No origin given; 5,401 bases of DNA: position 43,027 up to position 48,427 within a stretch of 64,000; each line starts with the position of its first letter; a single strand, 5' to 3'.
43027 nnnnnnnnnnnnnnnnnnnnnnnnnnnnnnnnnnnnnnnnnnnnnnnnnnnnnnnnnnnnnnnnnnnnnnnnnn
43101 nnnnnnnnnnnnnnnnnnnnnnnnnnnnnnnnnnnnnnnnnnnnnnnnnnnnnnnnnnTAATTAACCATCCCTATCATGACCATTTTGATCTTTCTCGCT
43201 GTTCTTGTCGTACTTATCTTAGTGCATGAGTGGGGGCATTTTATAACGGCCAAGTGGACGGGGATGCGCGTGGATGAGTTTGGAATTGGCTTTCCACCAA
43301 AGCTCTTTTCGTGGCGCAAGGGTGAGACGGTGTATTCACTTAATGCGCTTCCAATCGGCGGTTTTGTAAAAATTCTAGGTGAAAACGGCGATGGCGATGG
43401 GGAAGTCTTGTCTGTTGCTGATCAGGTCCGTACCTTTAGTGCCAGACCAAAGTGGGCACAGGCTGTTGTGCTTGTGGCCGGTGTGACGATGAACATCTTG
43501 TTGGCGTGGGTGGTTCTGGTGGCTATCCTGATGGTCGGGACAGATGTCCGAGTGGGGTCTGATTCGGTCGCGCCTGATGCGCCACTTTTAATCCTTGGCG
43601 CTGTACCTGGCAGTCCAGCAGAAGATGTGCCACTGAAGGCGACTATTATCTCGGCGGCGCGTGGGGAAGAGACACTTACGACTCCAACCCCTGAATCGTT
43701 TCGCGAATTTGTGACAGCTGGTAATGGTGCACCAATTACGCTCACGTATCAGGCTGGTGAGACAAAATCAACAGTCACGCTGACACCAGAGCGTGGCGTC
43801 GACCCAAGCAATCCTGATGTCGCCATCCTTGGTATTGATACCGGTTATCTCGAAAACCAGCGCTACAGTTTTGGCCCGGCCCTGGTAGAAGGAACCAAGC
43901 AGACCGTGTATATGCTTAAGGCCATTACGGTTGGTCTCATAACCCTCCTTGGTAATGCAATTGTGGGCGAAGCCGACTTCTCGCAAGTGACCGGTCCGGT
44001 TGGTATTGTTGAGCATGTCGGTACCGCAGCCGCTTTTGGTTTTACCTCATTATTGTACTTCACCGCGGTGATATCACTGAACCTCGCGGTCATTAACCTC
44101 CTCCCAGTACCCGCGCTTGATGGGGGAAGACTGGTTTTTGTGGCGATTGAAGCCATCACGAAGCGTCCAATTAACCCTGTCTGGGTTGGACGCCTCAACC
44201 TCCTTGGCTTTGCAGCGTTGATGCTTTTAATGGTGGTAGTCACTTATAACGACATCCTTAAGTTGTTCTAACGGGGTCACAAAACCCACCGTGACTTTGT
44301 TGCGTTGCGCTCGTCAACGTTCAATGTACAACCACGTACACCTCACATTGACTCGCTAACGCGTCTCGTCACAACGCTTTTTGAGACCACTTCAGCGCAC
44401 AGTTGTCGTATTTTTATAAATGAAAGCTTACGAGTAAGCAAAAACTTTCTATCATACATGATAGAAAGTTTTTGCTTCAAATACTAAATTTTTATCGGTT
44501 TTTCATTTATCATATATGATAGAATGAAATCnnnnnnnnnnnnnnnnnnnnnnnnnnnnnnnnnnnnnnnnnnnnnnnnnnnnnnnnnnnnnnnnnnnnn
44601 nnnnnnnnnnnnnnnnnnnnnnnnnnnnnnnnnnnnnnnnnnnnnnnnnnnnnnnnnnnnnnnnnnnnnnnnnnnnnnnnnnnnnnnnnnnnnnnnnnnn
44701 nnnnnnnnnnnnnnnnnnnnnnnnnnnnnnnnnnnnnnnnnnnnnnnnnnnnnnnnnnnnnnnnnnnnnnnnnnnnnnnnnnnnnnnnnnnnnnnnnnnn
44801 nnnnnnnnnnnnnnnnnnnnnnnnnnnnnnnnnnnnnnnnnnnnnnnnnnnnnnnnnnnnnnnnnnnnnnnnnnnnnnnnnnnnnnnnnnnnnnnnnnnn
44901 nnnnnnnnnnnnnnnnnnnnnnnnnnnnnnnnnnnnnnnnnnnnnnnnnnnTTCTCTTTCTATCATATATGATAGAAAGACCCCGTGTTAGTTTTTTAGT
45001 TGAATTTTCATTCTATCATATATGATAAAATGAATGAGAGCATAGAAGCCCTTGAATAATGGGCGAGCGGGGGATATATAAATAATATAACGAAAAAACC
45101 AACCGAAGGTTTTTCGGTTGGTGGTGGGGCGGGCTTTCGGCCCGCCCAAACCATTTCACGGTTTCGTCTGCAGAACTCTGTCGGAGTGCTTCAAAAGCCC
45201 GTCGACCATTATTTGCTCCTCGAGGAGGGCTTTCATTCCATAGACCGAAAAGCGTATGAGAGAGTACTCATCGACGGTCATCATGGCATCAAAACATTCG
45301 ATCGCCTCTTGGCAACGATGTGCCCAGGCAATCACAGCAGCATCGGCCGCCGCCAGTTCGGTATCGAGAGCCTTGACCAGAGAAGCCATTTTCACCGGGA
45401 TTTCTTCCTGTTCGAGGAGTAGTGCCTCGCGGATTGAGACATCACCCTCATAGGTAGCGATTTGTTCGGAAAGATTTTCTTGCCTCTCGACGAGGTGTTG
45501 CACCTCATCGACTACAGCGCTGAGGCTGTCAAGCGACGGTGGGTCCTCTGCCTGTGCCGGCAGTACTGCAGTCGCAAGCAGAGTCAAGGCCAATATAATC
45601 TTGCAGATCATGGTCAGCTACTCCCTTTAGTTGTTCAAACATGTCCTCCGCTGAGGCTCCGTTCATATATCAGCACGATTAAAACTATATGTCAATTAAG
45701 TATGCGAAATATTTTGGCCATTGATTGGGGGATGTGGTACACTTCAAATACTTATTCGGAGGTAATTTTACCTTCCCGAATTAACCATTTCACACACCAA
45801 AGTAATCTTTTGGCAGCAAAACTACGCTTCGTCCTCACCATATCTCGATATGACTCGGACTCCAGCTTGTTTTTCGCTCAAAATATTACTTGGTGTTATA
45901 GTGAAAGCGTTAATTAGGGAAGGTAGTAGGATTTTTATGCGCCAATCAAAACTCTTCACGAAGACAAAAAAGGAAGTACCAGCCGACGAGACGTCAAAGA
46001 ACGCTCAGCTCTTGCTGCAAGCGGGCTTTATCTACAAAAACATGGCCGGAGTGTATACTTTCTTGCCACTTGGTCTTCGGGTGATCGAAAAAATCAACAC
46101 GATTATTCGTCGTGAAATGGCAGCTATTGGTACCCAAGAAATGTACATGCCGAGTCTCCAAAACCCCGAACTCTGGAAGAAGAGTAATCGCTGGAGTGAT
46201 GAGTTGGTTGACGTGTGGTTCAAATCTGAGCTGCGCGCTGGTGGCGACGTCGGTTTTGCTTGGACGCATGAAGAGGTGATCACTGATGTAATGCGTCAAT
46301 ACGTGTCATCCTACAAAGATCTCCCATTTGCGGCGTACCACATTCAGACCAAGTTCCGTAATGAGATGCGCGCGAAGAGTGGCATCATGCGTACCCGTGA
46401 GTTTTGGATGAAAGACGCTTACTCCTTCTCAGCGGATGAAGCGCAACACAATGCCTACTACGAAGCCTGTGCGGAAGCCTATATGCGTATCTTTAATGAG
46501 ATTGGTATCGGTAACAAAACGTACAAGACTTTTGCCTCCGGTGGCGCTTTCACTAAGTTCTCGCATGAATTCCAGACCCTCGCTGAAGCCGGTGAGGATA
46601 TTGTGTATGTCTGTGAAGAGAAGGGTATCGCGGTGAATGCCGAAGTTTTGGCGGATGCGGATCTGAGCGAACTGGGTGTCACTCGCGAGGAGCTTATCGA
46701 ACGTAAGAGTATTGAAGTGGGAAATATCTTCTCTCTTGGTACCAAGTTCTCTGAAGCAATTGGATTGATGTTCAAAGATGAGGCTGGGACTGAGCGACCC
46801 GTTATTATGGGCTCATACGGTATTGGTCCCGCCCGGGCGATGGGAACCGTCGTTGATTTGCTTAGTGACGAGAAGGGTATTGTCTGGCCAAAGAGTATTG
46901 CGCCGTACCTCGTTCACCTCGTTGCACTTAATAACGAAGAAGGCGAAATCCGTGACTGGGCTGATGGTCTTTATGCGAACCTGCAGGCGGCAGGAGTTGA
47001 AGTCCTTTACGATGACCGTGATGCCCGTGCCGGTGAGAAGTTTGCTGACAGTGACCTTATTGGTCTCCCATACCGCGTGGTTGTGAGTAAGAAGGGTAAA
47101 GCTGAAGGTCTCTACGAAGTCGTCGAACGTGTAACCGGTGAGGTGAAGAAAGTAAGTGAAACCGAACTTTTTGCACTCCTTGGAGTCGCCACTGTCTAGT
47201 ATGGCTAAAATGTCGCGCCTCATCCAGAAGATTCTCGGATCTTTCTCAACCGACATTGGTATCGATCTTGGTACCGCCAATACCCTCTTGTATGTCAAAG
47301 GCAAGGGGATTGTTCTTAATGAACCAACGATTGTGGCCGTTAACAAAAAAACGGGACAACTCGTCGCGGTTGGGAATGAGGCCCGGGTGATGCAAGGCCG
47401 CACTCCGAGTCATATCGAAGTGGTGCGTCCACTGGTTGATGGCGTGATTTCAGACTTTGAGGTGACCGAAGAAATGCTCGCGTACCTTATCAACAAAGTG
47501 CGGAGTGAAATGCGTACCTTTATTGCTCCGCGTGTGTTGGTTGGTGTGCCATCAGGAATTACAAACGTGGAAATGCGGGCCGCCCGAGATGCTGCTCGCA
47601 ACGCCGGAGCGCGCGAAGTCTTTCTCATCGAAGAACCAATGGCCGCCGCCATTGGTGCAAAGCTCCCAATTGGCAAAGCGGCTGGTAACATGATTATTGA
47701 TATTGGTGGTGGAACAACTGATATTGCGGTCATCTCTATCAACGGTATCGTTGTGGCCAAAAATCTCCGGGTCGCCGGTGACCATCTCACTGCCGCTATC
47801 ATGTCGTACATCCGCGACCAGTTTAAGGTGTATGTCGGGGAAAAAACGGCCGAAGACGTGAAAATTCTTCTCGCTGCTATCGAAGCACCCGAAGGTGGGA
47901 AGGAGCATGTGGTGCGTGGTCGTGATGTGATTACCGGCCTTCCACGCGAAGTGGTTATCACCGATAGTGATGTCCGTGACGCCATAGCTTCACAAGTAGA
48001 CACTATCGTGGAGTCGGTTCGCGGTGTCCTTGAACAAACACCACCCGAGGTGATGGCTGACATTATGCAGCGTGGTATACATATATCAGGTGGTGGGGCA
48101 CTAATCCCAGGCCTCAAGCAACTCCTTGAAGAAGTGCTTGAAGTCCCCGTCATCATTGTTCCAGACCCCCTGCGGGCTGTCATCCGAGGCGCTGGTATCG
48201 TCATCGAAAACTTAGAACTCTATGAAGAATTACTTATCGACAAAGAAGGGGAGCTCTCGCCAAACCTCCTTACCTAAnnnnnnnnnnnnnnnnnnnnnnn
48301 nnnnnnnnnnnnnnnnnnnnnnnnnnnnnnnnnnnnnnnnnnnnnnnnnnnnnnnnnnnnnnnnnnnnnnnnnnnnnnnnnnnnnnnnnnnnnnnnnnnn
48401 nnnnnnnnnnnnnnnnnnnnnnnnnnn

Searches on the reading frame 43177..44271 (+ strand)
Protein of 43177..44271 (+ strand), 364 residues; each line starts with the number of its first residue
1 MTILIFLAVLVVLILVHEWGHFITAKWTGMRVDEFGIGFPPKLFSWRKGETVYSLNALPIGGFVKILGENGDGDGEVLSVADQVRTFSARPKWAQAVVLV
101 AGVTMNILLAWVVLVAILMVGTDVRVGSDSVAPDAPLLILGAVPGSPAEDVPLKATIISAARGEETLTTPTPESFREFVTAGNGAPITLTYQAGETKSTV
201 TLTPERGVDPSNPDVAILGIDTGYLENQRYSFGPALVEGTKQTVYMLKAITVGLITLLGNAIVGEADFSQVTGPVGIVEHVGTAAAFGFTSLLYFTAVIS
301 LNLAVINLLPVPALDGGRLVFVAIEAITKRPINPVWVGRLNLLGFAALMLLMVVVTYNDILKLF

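Call 19: search_protein_families(library=ncbifam, proteins=[window:43177-44271:+], max_evalue=0.00001)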
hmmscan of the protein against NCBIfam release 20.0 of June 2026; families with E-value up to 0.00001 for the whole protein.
window:43177-44271:+ (364 aa): 2 families
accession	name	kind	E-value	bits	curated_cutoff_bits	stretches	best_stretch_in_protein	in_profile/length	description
TIGR00054.1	TIGR00054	equivalog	2.1e-62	211.4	147.55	2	173-364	238-420/421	RIP metalloprotease RseP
NF008046.0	PRK10779.1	equivalog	1.6e-37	129.6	477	2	184-362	269-449/450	sigma E protease regulator RseP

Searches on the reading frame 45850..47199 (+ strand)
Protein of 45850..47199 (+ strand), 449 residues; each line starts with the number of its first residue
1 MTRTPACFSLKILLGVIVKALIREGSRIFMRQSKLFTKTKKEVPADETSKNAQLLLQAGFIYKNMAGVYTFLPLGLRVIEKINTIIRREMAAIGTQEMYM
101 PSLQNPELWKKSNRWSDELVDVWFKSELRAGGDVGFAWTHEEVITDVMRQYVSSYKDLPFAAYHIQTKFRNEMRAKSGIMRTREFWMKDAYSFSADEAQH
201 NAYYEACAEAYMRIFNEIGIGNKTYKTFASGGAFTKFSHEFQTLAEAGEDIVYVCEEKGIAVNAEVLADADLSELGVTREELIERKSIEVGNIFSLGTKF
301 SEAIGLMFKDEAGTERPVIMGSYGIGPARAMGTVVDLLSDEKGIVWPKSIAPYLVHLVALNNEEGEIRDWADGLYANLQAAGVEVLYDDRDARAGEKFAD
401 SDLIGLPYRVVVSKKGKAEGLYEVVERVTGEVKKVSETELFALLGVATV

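Call 19: search_protein_families(library=ncbifam, proteins=[window:45850-47199:+], max_evalue=0.00001)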
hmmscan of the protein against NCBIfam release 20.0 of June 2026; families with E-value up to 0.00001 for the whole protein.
window:45850-47199:+ (449 aa): 9 families
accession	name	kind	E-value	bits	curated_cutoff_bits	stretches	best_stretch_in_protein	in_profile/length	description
NF006625.0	PRK09194.1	equivalog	5.7e-136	454.6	558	2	30-269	1-238/559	proline--tRNA ligase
TIGR00409.1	proS_fam_II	equivalog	2.8e-128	429.3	306.7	2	30-266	1-235/568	proline--tRNA ligase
NF008979.1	PRK12325.1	exception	8.1e-122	407.2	550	1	30-442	1-434/437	proline--tRNA ligase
TIGR00408.1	proS_fam_I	equivalog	2.2e-37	129.1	437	2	284-440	215-373/475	proline--tRNA ligase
TIGR00418.1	thrS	equivalog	7.8e-23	81.2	383.65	1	64-440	189-557/565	threonine--tRNA ligase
NF003211.1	PRK04173.1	equivalog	4e-21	75.4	312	2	154-227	184-256/454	glycine--tRNA ligase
TIGR00389.1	glyS_dimeric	equivalog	4.7e-16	58.4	243.3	1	156-215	180-239/565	glycine--tRNA ligase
NF003068.0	PRK03991.1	equivalog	7.8e-14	50.9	484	1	147-443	296-587/613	threonine--tRNA ligase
TIGR00442.1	hisS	equivalog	5e-07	29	286.75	0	65-222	3-154/406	histidine--tRNA ligase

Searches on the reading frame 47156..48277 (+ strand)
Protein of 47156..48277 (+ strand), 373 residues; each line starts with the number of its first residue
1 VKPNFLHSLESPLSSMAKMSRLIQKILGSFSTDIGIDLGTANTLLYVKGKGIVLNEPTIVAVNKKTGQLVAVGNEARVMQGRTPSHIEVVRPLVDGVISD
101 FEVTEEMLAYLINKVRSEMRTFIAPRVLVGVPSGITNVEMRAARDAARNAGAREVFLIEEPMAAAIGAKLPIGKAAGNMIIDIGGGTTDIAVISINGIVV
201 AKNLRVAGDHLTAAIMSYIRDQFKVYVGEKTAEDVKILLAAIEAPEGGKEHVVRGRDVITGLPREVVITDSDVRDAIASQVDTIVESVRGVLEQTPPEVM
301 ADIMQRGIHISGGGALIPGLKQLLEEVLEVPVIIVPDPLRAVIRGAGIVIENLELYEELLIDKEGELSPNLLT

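Call 19: search_protein_families(library=ncbifam, proteins=[window:47156-48277:+], max_evalue=0.00001)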
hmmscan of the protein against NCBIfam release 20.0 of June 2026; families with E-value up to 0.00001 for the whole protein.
window:47156-48277:+ (373 aa): 17 families
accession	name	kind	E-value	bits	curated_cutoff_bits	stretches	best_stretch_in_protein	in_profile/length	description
NF010539.0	PRK13927.1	subfamily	8.2e-132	439.2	293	1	28-359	3-335/339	rod shape-determining protein MreB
TIGR00904.1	mreB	subfamily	1.7e-125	418.5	365.75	1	30-356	1-332/334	MreB/Mrl family cell shape determining protein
NF010540.1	PRK13929.1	exception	1.2e-106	356.6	515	1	31-354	4-328/334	rod-share determining protein MreBH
NF040964.1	MamK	subfamily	1.3e-24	86.9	400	1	34-351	3-320/335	MamK family actin-like protein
NF053558.1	BeeR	equivalog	1.7e-19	70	530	1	34-328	3-308/349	BeeR family actin-like protein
NF003520.0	PRK05183.1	subfamily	4.2e-16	58.5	620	1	93-353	120-382/621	Fe-S protein assembly chaperone HscA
TIGR01174.1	ftsA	equivalog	4.8e-16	58.8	175.85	1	146-334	166-344/371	cell division protein FtsA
TIGR01991.1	HscA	equivalog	6.6e-16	57.9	708.55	1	94-353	101-362/600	Fe-S protein assembly chaperone HscA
NF002399.0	PRK01433.1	equivalog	2.1e-14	53.1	743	1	97-362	115-368/595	Fe-S protein assembly chaperone HscA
NF011660.0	PRK15080.1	equivalog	7.2e-13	48.4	182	1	88-216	62-181/277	ethanolamine utilization protein EutJ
TIGR02350.1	prok_dnaK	equivalog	2.7e-10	39.3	822.55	1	53-255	58-267/596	molecular chaperone DnaK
NF009946.0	PRK13410.1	equivalog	5.8e-10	38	1019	1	103-247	111-263/669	molecular chaperone DnaK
NF001413.0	PRK00290.1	equivalog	9.7e-10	37.4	648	1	57-249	64-262/625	molecular chaperone DnaK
NF009947.0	PRK13411.1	equivalog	8.2e-09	34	1002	1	104-246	109-261/662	molecular chaperone DnaK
NF008673.0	PRK11678.1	equivalog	1.7e-08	33.8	331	1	144-196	177-229/450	molecular chaperone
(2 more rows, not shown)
